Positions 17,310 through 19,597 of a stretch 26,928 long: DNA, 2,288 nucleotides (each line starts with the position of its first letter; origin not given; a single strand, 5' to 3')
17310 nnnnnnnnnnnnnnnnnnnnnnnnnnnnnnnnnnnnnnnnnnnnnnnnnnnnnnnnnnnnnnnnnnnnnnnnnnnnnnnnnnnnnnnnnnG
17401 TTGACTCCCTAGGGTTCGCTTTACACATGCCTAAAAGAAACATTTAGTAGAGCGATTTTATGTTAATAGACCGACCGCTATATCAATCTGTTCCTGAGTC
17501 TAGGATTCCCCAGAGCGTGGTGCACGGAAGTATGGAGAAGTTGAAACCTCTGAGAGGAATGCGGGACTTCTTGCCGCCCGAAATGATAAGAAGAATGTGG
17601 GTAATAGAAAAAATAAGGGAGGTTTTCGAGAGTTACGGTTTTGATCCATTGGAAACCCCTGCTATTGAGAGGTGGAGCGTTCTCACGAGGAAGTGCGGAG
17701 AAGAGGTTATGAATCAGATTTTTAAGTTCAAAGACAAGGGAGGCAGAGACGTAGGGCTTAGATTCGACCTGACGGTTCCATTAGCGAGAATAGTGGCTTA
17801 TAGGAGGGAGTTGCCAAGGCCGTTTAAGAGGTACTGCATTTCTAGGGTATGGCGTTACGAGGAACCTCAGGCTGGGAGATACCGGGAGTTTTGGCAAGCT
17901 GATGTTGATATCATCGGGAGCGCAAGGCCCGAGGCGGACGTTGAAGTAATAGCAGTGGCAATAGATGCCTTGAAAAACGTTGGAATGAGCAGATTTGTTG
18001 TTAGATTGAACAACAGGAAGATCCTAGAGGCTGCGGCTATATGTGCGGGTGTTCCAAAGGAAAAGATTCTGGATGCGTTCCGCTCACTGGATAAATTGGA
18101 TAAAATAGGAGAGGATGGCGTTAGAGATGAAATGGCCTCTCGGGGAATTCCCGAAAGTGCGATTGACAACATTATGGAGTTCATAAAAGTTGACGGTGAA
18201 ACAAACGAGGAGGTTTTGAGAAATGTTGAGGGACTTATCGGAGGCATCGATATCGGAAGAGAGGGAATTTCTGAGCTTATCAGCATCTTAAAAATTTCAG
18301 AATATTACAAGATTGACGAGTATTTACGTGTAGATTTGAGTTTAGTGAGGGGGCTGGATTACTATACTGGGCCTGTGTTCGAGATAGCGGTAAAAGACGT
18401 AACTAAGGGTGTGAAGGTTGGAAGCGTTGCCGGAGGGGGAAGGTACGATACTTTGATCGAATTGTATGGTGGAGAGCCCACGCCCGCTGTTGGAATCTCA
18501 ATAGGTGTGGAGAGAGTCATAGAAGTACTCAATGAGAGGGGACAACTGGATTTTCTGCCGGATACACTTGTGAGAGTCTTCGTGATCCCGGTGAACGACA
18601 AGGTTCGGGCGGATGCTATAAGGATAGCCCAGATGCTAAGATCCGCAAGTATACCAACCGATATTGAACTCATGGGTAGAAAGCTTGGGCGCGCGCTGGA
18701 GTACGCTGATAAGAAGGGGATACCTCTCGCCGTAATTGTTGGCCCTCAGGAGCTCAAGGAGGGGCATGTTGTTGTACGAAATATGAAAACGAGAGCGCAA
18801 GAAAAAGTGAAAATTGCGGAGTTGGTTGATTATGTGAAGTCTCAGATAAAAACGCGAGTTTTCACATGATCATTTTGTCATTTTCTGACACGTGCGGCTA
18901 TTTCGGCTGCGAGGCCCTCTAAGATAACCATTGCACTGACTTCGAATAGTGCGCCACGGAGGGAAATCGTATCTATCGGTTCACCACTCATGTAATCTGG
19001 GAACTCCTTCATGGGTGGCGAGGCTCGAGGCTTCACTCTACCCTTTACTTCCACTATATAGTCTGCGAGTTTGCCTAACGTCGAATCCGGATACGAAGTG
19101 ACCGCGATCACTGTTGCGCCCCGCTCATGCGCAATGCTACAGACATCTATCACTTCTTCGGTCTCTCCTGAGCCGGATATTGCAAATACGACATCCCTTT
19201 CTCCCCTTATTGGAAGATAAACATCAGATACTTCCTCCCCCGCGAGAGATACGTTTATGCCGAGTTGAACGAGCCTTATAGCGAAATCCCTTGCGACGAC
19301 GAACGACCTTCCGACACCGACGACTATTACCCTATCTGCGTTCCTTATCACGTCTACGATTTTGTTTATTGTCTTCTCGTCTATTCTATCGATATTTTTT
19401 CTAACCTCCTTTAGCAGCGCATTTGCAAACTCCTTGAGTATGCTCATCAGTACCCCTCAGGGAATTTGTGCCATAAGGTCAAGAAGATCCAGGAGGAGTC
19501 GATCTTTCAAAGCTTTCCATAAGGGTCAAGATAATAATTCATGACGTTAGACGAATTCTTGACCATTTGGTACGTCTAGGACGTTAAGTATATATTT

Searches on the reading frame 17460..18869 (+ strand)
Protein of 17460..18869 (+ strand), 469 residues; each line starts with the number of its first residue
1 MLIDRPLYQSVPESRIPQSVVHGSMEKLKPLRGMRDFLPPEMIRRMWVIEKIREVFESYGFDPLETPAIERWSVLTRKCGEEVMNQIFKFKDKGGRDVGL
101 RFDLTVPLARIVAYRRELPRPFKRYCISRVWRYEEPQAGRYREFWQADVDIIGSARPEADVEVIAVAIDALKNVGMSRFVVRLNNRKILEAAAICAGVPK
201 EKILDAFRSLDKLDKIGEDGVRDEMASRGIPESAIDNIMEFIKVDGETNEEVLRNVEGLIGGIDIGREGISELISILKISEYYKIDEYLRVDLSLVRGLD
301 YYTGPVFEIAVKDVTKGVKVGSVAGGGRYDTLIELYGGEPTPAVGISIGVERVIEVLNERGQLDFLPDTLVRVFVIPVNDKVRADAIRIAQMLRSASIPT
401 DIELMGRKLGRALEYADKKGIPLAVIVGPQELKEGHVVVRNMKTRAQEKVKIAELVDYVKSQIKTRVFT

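Call 16: search_protein_families(library=pfam, proteins=[window:17460-18869:+], max_evalue=0.00001)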
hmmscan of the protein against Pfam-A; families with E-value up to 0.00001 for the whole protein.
window:17460-18869:+ (469 aa): 3 families
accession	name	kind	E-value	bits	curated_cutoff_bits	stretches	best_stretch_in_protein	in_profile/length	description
PF13393.11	tRNA-synt_His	-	6.2e-53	180.5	25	1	33-353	1-308/308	Histidyl-tRNA synthetase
PF03129.25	HGTP_anticodon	-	9.3e-23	80.6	21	1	373-461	2-93/94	Anticodon binding domain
PF00587.30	tRNA-synt_2b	-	3e-08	34.4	29.3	1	88-357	1-175/179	tRNA synthetase class II core domain (G, H, P, S and T)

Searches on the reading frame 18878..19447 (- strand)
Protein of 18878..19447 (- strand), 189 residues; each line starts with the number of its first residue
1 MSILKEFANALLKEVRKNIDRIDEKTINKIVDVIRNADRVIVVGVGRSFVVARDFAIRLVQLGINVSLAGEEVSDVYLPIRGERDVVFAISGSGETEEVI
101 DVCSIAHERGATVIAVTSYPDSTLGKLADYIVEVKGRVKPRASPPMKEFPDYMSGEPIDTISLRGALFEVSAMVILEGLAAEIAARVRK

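Call 16: search_protein_families(library=pfam, proteins=[window:18878-19447:-], max_evalue=0.00001)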
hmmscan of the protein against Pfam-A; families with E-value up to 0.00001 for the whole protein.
window:18878-19447:- (189 aa): 2 families
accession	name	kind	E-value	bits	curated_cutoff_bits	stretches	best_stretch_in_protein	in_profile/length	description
PF01380.27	SIS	-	1.3e-17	64.2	25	1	34-153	2-122/131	SIS domain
PF13580.11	SIS_2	-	4.4e-12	46.7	27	1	83-118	103-138/138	SIS domain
